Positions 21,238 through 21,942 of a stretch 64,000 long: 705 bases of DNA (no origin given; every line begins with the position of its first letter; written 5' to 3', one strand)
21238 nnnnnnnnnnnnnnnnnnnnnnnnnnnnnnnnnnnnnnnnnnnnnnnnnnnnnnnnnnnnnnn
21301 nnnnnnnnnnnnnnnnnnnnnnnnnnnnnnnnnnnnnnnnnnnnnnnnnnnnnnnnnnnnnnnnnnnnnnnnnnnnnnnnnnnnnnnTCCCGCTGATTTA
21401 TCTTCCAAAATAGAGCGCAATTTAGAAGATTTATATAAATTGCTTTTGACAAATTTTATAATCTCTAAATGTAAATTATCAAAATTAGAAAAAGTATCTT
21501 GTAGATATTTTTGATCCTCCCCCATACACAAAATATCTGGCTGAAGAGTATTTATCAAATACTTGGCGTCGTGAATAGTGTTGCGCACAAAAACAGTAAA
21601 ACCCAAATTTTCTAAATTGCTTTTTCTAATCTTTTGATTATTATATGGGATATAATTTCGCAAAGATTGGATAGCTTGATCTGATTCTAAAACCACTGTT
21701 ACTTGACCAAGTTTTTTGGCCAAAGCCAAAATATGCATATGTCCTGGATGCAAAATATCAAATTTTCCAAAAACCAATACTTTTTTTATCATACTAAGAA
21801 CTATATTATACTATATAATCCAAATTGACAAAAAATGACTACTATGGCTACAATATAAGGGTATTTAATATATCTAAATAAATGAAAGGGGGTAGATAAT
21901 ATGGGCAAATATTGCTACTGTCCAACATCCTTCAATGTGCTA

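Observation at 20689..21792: TruB fused behind an HxGH nucleotidyltransferase (FMN adenylyltransferase/RibL/TagD-like) domain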

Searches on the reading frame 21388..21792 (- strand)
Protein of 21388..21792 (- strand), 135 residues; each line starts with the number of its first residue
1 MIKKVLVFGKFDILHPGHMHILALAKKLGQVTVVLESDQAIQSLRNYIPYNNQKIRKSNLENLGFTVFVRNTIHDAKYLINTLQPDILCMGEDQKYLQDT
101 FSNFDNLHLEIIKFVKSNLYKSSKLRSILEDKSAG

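Call 7: search_solved_structures(query=window:21388-21792:-, max_evalue=1, show_alignments=4)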
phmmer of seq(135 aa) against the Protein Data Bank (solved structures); distinct sequences matched with E-value up to 1: 10.
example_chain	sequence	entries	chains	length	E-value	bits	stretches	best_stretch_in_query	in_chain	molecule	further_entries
5x3d_A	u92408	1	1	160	1e-09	41.9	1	9-94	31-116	Phosphoenolpyruvate phosphomutase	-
3glv_A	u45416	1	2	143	8.2e-09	39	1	4-121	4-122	Lipopolysaccharide core biosynthesis protein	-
1coz_A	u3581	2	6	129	4.6e-07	33.4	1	2-95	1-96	PROTEIN (GLYCEROL-3-PHOSPHATE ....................) | glycerol-3-phosphate cytidylyltransferase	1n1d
2b7l_A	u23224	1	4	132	2.9e-06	30.8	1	3-94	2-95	glycerol-3-phosphate cytidylyltransferase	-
5x9q_A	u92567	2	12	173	0.00014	25.4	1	5-94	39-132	Putative cytidylyltransferase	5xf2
3do8_A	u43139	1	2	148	0.064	16.8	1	4-64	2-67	Phosphopantetheine adenylyltransferase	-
3elb_A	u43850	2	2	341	0.11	16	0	5-49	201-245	Ethanolamine-phosphate cytidylyltransferase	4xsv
4zcp_A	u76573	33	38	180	0.75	13.3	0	7-35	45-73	Cholinephosphate cytidylyltransferase | Choline-phosphate cytidylyltransferase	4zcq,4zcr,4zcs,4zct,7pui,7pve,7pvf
9hsg_A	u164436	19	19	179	0.79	13.2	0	7-35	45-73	choline-phosphate cytidylyltransferase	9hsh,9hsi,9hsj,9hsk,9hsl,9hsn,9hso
9hsm_A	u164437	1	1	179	0.79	13.2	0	7-35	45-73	choline-phosphate cytidylyltransferase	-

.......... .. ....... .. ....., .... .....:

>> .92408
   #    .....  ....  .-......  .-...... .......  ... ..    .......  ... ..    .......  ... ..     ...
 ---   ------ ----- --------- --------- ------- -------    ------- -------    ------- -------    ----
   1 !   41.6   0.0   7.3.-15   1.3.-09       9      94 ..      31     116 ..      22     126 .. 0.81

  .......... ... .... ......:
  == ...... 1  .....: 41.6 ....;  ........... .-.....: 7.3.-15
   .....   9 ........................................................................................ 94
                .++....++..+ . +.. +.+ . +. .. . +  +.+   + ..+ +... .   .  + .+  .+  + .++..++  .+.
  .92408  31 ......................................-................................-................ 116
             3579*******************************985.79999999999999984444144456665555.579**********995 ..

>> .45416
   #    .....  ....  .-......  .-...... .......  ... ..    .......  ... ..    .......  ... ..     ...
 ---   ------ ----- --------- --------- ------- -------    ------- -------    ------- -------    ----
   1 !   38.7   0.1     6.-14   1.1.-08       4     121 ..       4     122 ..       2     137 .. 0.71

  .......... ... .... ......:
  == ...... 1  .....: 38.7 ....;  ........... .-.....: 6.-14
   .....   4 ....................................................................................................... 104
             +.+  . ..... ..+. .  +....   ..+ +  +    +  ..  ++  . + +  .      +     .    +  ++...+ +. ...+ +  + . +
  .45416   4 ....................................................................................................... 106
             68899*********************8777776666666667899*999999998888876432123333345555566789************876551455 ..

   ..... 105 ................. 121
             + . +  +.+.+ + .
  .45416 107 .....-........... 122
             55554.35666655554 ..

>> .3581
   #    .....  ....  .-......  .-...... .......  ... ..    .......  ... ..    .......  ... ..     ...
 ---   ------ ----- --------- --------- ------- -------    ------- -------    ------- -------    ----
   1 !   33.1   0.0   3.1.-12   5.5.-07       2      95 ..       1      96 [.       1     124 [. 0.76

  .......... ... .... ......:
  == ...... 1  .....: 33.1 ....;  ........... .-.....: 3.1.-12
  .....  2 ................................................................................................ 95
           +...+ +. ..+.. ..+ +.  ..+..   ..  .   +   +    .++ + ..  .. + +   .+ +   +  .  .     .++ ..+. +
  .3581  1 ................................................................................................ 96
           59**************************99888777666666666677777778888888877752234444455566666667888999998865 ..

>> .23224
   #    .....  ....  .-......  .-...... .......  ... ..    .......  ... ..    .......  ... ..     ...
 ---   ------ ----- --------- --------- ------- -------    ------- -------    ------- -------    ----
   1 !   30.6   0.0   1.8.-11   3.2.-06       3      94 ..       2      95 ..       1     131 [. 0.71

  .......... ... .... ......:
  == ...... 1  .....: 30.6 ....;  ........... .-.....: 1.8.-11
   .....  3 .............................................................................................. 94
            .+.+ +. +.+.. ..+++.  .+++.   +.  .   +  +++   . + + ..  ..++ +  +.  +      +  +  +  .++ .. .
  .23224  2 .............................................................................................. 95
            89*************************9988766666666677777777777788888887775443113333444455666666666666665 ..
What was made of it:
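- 21511..21522 (-): GEDQ (GxDQ) motif, residues 91-94, shared with archaeal RibL (LGxDQ) and 3glv (LGYDQ). TagD has GDDW at the equivalent position (call 7 alignment).
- As a single sequence, the window domain matches Fom1-CyTase (1e-9), 3glv (8e-9) and TagD (5e-7) almost equally (call 7). Single-sequence similarity of the window domain to Fom1-CyTase and TagD is about as strong as to the RibL-like 3glv (call 7).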

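Call 8: find_homologous_proteins(query=window:21388-21792:-, max_evalue=0.001)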
Query seq(135 aa) (135 aa): 2 proteins with E <= 0.001 among 19 candidates.
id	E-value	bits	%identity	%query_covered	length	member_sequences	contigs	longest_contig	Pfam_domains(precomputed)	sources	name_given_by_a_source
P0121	1.8e-36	143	66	77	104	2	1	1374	PF01467.33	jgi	-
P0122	5.5e-6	45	32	90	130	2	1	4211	PF01467.33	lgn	-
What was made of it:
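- Tried and rejected: A word-indexed homolog search with the N-domain alone returned only 2 hits (call 8).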

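Call 18: search_solved_structures(query=A2, max_evalue=0.01, show_alignments=3)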
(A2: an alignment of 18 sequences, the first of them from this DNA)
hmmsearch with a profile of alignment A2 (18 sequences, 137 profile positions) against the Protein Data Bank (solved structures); distinct sequences matched with E-value up to 0.01: 23.
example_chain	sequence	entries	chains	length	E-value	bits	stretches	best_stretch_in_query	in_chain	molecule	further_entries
3glv_A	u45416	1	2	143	3.8e-29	104.6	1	2-133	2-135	Lipopolysaccharide core biosynthesis protein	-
3elb_A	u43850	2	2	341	1.2e-15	60.9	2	4-105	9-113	Ethanolamine-phosphate cytidylyltransferase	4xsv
2b7l_A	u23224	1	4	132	3.4e-14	56.2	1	2-122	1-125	glycerol-3-phosphate cytidylyltransferase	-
1coz_A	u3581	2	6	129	4.8e-14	55.7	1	2-104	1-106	PROTEIN (GLYCEROL-3-PHOSPHATE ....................) | glycerol-3-phosphate cytidylyltransferase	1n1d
5x3d_A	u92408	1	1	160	1.4e-13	54.2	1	10-97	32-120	Phosphoenolpyruvate phosphomutase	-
5x9q_A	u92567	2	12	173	1.6e-11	47.5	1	5-93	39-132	Putative cytidylyltransferase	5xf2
4zcp_A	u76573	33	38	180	1.3e-05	28.5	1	3-63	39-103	Cholinephosphate cytidylyltransferase | Choline-phosphate cytidylyltransferase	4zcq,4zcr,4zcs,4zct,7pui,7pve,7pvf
9hsg_A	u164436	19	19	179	1.3e-05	28.4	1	3-63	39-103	choline-phosphate cytidylyltransferase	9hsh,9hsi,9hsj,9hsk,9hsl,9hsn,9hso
9hsm_A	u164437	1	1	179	1.3e-05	28.4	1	3-63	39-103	choline-phosphate cytidylyltransferase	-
8x7f_A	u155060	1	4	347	8.4e-05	25.8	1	6-40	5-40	Trifunctional NAD biosynthesis/regulator protein NadR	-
3mxt_A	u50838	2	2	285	0.00011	25.4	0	38-127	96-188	Pantothenate synthetase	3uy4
1lw7_A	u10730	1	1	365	0.00015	24.9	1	6-41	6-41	TRANSCRIPTIONAL REGULATOR NADR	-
9x6f_A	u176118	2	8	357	0.00037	23.7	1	3-61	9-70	Nicotinamide-nucleotide adenylyltransferase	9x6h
3n8h_A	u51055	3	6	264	0.00068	22.9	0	13-34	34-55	Pantothenate synthetase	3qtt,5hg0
3do8_A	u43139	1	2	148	0.00068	22.8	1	4-64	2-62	Phosphopantetheine adenylyltransferase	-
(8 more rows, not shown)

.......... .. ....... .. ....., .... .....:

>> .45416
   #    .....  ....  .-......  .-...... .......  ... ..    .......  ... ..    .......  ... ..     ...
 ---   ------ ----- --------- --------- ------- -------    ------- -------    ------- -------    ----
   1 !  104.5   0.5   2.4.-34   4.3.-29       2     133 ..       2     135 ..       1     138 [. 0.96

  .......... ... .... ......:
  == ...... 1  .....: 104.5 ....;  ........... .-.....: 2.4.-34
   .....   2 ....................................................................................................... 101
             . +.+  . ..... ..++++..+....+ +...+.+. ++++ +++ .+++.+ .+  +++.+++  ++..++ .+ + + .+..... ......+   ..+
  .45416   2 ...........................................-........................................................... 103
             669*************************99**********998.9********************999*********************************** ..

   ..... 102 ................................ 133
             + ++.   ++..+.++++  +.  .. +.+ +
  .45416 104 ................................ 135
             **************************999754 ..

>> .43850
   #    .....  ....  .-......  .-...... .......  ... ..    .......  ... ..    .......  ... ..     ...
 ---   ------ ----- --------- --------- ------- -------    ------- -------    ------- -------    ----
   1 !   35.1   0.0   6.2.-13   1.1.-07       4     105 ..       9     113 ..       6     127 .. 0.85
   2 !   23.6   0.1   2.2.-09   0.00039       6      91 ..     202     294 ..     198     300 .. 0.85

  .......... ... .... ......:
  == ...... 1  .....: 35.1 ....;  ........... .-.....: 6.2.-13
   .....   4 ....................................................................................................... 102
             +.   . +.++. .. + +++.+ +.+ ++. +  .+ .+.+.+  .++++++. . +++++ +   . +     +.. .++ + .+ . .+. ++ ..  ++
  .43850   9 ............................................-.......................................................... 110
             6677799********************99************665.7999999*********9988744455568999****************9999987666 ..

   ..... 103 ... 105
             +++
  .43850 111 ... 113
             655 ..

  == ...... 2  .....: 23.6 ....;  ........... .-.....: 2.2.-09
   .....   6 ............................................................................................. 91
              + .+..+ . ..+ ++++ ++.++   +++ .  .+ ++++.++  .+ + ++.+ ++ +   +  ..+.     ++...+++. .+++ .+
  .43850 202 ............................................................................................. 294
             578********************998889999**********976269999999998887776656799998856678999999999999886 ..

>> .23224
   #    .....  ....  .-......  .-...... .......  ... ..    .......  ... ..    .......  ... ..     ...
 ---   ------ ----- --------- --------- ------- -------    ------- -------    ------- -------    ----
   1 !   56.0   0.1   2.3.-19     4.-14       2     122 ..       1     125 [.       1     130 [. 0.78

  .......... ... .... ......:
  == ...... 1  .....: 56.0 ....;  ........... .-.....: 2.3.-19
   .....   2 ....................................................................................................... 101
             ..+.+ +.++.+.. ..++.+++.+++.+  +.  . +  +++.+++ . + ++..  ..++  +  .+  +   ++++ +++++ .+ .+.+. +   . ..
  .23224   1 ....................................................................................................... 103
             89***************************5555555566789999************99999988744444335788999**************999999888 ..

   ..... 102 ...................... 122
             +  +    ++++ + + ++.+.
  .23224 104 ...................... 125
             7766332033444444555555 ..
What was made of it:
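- On RibL-type FAD synthase (archaeal FMN adenylyltransferase): The family-wide profile matches 3glv at 3.8e-29, against 1e-15 or weaker for the others (call 18).
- Closest known: Glycerol-3-phosphate cytidylyltransferase TagD and related cytidylyltransferases. Different: Profile scores are 45-50 bits lower than to 3glv with the family-wide profile (call 18).
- The NT profile A2 matches PDB 3glv at 3.8e-29 over its full length, against 1e-15 or weaker for ECT, TagD, Fom1 and HldC (call 18).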

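Call 26: search_protein_representatives(alignment_id=A2)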
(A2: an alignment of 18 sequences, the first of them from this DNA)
Query: 18 sequences, 137 profile positions. Proteins with E-value up to 0.001 (for the whole library): 18310; up to 1e-10: 2900; up to 1e-30: 110. The best 150 are listed.
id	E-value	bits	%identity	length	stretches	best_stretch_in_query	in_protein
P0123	2.6e-44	166.7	-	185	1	2-137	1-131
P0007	9.0e-41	155.3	-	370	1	3-136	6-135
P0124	1.7e-40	154.4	-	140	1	2-135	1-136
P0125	3.5e-40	153.4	-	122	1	2-123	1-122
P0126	5.0e-40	152.9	-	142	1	2-131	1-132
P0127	8.5e-40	152.1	-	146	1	2-129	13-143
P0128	1.2e-38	148.4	-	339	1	2-128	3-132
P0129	1.3e-38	148.3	-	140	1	2-133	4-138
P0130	2.0e-38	147.7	-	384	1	3-136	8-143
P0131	2.4e-38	147.4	-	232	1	2-134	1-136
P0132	3.0e-38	147.1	-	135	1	2-131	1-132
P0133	8.3e-38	145.7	-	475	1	3-130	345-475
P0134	8.9e-38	145.6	-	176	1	2-131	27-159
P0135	6.0e-37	142.9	-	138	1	2-131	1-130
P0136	8.5e-37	142.4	-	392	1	2-136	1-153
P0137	1.3e-36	141.8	-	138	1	2-131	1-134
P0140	3.8e-36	140.3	-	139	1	2-135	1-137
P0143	1.3e-35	138.5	-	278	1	2-131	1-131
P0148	1.5e-35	138.3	-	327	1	2-131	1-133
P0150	2.3e-35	137.8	-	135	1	2-133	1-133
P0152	3.1e-35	137.3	-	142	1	2-129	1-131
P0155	5.3e-35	136.6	-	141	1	3-135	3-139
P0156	7.3e-35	136.2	-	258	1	2-133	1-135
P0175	1.6e-33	131.8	-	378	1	3-131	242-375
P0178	1.9e-33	131.5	-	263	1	2-129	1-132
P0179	2.0e-33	131.5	-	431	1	3-131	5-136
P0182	2.7e-33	131.1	-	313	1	5-133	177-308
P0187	6.5e-33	129.8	-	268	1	5-132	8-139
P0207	1.1e-31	125.9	-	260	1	2-134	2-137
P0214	2.4e-31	124.8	-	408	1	2-129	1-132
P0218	4.7e-31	123.8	-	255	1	2-129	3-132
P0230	1.0e-30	122.7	-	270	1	4-129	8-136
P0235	1.3e-30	122.4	-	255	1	4-133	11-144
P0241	1.9e-30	121.9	-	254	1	4-131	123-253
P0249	4.2e-30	120.7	-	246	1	2-130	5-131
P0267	1.0e-29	119.5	-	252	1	2-132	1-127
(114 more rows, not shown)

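Call 27: search_protein_families(library=pfam, proteins=[P0123, P0128, P0131, P0133, P0143, P0148, P0175, P0179, P0182, P0214], max_evalue=0.001)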
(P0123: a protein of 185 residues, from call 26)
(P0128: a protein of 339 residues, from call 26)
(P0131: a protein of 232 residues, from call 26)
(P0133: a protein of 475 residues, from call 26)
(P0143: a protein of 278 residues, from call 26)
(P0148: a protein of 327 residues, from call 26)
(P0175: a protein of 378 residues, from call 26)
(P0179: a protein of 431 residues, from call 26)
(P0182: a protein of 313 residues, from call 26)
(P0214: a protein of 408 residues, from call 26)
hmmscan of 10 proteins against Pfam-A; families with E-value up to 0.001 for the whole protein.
P0123 (185 aa): 2 families
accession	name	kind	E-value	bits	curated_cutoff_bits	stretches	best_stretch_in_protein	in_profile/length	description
PF01509.24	TruB_N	-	3.8e-10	40.8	27.3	1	153-185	1-33/149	TruB family pseudouridylate synthase (N terminal domain)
PF01467.32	CTP_transf_like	-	8.4e-09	36.2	21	1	6-92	2-90/133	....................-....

P0128 (339 aa): 2 families
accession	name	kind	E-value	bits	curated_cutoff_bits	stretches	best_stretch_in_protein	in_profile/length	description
PF01725.21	Ham1p_like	-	1.9e-50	171.8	22.5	1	148-335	1-185/186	Ham1 family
PF01467.32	CTP_transf_like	-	2.8e-16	60.4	21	1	8-131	2-127/133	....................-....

P0131 (232 aa): 2 families
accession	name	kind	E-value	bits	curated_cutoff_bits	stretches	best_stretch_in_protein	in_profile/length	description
PF01467.32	CTP_transf_like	-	9.8e-20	71.5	21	1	6-133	2-132/133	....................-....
PF06574.18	FAD_syn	-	0.00023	21.5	27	0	2-79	7-90/158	FAD synthetase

P0133 (475 aa): 12 families
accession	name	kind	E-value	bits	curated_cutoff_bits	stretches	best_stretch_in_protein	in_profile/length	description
PF13404.12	HTH_AsnC-type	-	1.1e-25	89.6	27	2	20-60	2-42/42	AsnC-type helix-turn-helix domain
PF13412.12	HTH_24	-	4e-23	81.2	21.9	2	20-64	2-46/48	Winged helix-turn-helix DNA-binding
PF01467.32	CTP_transf_like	-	7.3e-17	62.3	21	1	349-472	2-128/133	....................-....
PF01047.28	MarR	-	2.4e-08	34.2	24.6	0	192-236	5-49/59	MarR family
PF01022.26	HTH_5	-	3.2e-08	33.7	22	0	24-64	5-44/47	Bacterial regulatory protein, arsR family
PF12840.13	HTH_20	-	1.1e-06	28.9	27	0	24-60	7-43/51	Helix-turn-helix domain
PF08279.18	HTH_11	-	8.2e-06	26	25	0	24-79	3-54/55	HTH domain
PF01037.27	AsnC_trans_reg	-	1.9e-05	24.9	25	0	267-312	13-58/73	Lrp/AsnC ligand binding domain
PF13463.12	HTH_27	-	0.00012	22.8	22.2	0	191-234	4-48/68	Winged helix DNA-binding domain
PF12802.13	MarR_2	-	0.00047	20.7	27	0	194-234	9-50/61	MarR family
PF25212.1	HVO_A0114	-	0.00072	19.7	27.6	0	190-235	22-67/84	HVO_A0114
PF24270.1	HTH_Cmi2_C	-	0.00079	20.1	27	0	197-236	79-120/125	Cmi2, C-terminal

P0143 (278 aa): 4 families
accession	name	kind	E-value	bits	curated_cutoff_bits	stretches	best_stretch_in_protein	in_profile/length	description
PF00293.34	NUDIX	-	2.4e-20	73.4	21.1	1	140-266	6-131/134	NUDIX domain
PF01467.32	CTP_transf_like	-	3.7e-17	63.2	21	1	6-117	2-113/133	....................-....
PF14815.12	NUDIX_4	-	2.8e-06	27.5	35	1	140-252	1-98/113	NUDIX domain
PF22327.2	Nudt16-like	-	0.00065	20.1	27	0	162-228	31-94/161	U8 snoRNA-decapping enzyme-like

P0148 (327 aa): 2 families
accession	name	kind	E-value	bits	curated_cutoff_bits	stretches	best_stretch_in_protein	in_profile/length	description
PF01725.21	Ham1p_like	-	4e-51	174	22.5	1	136-324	1-184/186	Ham1 family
PF01467.32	CTP_transf_like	-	2.4e-12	47.6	21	1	5-124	1-122/133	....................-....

P0175 (378 aa): 4 families
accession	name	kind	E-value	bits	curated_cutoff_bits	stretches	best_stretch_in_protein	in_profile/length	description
PF01509.24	TruB_N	-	2.3e-43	148.5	27.3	1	21-183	1-149/149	TruB family pseudouridylate synthase (N terminal domain)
PF01467.32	CTP_transf_like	-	1.6e-17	64.4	21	1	246-375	2-132/133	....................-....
PF16198.10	TruB_C_2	-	1.4e-08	35.1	29.3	1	184-227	1-46/66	tRNA pseudouridylate synthase B C-terminal domain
PF00849.27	PseudoU_synth_2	-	3.2e-05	24.6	26.8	1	13-86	23-98/152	RNA pseudouridylate synthase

P0179 (431 aa): 2 families
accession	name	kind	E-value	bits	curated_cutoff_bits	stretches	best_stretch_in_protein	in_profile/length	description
PF04414.18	tRNA_deacylase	-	4.5e-59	199.8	33.6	1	215-420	3-203/205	D-aminoacyl-tRNA deacylase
PF01467.32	CTP_transf_like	-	2.7e-18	66.9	21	1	9-136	2-132/133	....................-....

P0182 (313 aa): 2 families
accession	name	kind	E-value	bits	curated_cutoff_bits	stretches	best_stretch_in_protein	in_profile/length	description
PF01725.21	Ham1p_like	-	1.5e-39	136.3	22.5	1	2-169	2-186/186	Ham1 family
PF01467.32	CTP_transf_like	-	1.1e-16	61.7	21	1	179-305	2-131/133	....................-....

P0214 (408 aa): 4 families
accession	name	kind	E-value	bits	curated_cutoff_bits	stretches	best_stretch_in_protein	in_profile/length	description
PF00929.31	RNase_T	-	7.3e-35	121.4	24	1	152-307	2-164/164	Exonuclease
PF01467.32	CTP_transf_like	-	3.3e-16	60.1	21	1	6-132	2-130/133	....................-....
PF21762.3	DEDDh_C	-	0.0003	21.4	27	0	228-302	107-180/188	DNA polymerase III subunit epsilon-like, C-terminal domain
PF16473.11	Rv2179c-like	-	0.0004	20.6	27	0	151-308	3-174/177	3'-5' exoribonuclease Rv2179c-like domain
